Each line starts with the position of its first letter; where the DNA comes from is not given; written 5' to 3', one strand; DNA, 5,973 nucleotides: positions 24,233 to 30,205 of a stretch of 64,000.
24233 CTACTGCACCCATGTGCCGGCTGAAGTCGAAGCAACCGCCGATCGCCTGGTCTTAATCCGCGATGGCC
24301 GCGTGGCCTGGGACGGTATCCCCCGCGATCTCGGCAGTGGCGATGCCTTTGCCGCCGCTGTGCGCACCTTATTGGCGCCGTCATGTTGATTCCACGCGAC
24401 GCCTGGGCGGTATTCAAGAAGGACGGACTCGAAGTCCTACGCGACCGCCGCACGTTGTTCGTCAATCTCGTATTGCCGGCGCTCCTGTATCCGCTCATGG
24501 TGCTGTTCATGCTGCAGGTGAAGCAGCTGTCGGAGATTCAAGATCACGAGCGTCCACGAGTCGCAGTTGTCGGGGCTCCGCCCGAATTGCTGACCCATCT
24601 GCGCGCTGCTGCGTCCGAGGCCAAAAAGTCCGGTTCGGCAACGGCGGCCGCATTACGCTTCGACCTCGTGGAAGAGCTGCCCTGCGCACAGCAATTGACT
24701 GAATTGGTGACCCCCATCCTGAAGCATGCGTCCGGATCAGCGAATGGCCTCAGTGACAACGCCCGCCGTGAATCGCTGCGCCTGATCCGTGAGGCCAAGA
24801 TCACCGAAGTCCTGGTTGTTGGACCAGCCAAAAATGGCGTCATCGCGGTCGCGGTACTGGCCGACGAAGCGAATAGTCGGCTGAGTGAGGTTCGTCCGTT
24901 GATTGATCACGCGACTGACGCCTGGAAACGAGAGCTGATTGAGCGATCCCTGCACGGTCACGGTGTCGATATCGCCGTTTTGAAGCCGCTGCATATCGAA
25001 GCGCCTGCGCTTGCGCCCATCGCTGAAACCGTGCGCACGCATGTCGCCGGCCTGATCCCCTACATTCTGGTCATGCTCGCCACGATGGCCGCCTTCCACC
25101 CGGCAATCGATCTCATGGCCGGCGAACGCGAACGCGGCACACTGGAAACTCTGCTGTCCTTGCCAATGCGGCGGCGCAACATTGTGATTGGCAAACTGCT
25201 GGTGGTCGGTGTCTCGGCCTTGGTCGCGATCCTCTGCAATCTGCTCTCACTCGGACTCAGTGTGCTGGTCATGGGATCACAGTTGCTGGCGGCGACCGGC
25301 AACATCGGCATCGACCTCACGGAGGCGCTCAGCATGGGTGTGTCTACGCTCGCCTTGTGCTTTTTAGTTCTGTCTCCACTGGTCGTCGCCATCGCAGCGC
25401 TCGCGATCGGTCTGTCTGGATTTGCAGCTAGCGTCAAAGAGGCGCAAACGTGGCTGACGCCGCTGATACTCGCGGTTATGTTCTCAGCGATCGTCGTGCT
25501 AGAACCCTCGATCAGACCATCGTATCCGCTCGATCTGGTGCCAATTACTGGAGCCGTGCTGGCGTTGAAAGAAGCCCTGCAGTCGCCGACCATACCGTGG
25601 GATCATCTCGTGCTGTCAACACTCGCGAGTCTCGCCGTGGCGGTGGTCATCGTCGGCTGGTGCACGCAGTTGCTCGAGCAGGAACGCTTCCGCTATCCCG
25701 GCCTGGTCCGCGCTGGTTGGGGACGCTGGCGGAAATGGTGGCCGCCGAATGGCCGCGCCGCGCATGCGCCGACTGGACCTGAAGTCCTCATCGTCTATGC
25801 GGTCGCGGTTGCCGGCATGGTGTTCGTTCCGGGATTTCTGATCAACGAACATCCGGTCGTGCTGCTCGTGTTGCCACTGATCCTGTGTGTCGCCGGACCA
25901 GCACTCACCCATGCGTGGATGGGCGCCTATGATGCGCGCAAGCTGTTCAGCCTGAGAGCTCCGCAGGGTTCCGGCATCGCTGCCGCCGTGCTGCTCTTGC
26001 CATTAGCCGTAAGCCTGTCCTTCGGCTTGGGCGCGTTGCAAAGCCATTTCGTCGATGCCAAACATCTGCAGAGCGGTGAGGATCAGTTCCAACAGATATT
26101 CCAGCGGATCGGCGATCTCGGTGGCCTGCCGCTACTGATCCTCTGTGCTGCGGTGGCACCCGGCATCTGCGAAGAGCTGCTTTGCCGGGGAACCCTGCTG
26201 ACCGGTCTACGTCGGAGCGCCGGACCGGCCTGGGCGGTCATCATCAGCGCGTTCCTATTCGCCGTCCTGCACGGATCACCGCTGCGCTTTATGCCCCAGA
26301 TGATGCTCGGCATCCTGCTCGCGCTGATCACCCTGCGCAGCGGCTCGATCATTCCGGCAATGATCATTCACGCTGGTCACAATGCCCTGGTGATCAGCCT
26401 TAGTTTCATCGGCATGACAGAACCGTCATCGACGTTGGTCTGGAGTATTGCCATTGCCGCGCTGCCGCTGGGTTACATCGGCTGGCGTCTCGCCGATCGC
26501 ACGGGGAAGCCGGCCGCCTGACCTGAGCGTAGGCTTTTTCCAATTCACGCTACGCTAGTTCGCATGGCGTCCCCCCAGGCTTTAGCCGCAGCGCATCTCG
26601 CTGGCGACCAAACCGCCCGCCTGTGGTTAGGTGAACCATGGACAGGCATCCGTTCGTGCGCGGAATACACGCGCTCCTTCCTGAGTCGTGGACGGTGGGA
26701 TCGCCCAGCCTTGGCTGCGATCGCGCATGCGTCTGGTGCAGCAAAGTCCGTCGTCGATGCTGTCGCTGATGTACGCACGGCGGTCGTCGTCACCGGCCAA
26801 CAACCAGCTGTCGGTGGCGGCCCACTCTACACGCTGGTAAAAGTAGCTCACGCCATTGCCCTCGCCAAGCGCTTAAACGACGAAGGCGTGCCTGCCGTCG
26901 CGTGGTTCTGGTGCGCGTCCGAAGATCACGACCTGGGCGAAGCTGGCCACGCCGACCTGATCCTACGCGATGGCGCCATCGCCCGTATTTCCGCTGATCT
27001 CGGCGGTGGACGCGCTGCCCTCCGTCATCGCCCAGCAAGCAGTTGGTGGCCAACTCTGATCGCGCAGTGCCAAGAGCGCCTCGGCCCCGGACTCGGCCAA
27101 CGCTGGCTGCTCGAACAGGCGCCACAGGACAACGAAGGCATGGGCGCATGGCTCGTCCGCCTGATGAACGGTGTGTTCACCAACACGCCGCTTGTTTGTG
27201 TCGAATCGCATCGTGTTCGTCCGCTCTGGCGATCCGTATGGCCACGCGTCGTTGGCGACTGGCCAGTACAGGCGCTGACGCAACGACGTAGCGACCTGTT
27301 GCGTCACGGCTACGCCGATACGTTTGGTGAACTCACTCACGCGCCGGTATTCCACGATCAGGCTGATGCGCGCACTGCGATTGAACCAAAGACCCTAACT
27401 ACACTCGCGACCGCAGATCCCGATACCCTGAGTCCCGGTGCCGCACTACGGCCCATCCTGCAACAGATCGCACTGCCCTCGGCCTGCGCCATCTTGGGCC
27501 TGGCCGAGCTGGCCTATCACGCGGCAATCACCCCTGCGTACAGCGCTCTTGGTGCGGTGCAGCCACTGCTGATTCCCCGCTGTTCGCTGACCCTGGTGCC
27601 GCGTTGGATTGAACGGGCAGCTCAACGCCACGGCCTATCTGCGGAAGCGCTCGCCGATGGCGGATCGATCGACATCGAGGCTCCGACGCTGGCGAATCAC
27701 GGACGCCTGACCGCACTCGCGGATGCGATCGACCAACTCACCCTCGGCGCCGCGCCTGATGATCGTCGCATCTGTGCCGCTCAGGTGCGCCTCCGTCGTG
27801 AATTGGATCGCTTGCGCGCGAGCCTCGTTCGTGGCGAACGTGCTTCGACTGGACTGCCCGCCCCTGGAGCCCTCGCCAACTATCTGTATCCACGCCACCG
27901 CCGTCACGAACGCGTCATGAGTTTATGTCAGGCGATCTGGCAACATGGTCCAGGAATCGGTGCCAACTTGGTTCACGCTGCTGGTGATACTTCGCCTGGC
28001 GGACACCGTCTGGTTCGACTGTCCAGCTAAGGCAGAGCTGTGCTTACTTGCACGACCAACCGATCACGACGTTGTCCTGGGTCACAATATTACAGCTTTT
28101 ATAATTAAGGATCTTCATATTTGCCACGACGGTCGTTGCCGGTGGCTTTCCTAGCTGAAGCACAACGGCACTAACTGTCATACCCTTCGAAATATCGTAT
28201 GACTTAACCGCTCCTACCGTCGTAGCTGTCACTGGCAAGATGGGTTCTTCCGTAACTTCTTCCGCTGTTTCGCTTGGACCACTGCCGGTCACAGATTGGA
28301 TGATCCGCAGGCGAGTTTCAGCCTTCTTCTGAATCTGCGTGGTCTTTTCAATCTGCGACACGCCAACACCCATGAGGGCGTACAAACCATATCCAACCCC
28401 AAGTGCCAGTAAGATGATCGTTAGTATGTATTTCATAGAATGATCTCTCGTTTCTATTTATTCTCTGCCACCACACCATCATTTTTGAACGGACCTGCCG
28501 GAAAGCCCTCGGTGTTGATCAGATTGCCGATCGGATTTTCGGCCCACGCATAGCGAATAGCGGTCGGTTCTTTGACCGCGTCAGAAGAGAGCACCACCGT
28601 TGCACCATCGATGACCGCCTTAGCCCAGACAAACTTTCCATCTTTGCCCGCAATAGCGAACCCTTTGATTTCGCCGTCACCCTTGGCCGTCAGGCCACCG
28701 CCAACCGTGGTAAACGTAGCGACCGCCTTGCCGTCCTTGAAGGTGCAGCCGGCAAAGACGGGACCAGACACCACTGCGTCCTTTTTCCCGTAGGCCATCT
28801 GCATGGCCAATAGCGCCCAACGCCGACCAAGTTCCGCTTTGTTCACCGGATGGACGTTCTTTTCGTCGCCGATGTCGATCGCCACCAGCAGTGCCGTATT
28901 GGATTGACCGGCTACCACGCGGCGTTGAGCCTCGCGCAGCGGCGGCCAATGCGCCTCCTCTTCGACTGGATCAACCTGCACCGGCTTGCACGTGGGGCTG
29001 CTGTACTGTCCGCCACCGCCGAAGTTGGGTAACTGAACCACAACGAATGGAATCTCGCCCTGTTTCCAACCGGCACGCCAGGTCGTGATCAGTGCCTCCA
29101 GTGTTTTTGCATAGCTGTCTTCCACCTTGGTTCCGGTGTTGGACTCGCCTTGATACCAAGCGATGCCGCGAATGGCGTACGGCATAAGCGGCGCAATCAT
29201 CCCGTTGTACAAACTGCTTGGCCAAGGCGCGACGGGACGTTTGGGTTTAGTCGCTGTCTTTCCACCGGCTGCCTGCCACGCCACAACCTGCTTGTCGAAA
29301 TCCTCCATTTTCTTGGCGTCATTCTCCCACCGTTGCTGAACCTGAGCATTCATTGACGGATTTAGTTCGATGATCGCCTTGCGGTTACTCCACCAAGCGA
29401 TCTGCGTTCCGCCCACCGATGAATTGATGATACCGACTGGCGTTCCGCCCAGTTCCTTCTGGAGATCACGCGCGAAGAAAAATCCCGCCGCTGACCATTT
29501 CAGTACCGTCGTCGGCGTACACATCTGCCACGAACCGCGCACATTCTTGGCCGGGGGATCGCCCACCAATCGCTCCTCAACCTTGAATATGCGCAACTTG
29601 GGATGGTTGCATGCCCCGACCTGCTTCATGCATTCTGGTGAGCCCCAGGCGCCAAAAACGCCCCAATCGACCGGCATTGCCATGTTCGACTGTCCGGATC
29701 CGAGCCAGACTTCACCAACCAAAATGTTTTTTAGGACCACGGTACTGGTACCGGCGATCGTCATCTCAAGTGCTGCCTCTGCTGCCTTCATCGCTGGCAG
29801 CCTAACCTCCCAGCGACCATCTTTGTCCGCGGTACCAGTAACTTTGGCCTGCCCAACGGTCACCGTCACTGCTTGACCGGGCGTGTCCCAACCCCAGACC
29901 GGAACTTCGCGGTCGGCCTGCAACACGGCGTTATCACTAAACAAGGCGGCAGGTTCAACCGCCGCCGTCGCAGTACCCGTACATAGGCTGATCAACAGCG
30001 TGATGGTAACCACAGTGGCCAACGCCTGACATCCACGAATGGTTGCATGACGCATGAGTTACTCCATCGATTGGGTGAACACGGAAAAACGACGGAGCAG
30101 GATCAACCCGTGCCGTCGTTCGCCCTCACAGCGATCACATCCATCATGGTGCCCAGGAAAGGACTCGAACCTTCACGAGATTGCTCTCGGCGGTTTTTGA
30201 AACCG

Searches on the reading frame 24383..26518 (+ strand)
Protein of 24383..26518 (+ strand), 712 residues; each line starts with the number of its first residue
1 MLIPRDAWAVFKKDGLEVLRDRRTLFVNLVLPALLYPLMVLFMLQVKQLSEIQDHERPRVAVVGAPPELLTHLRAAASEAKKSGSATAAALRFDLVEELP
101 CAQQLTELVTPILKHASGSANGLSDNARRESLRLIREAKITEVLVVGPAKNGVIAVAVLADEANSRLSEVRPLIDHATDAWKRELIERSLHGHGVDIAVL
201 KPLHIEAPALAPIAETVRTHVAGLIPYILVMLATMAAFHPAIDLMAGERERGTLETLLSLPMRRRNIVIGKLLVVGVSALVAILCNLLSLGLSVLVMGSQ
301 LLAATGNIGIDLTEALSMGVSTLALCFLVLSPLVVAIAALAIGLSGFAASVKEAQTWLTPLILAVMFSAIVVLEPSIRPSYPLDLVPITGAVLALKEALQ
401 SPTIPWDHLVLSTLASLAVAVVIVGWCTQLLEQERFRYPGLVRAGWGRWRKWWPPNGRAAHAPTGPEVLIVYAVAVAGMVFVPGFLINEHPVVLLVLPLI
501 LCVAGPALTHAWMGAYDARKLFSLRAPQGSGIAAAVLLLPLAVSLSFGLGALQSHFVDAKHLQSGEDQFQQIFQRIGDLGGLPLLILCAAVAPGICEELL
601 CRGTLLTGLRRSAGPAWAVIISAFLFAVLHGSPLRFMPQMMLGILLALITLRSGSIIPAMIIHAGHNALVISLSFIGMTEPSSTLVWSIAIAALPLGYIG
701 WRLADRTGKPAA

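Call 23: search_protein_families(library=pfam, proteins=[window:24383-26518:+], max_evalue=0.001)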
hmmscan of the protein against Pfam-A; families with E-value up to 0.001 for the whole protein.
window:24383-26518:+ (712 aa): 4 families
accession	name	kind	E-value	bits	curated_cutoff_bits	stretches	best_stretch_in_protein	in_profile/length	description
PF12679.13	ABC2_membrane_2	-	5.8e-23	82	27.2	1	8-403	1-246/283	ABC-2 family transporter protein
PF02517.21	Rce1-like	-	5.6e-21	75.1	22.4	1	583-669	5-93/93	Type II CAAX prenyl endopeptidase Rce1-like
PF12698.13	ABC2_membrane_3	-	1.7e-10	40.9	31.6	1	155-423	100-340/347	ABC-2 family transporter protein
PF12730.13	ABC2_membrane_4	-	2.1e-05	25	27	1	230-339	58-160/179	ABC-2 family transporter protein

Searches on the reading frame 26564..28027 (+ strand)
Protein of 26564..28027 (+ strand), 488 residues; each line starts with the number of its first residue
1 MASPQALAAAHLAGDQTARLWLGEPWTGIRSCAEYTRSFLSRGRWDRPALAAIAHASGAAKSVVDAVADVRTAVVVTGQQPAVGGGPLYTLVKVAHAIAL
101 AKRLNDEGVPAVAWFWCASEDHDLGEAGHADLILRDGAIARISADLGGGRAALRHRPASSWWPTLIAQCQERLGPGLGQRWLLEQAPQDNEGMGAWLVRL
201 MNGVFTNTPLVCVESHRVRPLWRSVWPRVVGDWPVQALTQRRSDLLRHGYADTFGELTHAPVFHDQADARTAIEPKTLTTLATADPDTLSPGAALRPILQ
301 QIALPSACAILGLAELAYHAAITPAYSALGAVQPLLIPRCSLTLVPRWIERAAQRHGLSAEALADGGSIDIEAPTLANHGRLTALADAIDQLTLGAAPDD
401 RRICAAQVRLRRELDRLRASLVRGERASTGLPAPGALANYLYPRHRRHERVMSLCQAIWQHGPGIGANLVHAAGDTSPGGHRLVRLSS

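Call 23: search_protein_families(library=pfam, proteins=[window:26564-28027:+], max_evalue=0.001)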
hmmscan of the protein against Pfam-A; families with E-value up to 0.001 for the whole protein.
window:26564-28027:+ (488 aa): 1 family
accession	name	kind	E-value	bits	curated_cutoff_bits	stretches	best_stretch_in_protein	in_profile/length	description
PF10079.15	Rossmann-like_BshC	-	5.7e-34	118.5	27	1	58-339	71-379/380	Bacillithiol biosynthesis BshC, N-terminal Rossmann-like domain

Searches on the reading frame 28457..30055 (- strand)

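Call 89: search_protein_families(library=pfam, proteins=[window:28457-30055:-], max_evalue=0.0001)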
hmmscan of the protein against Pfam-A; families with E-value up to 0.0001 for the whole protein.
window:28457-30055:- (533 aa): 1 family
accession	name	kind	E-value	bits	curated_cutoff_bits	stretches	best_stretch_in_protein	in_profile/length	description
PF03629.24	SASA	-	4.7e-19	69.3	24.8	2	274-406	101-211/226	Carbohydrate esterase, sialic acid-specific acetylesterase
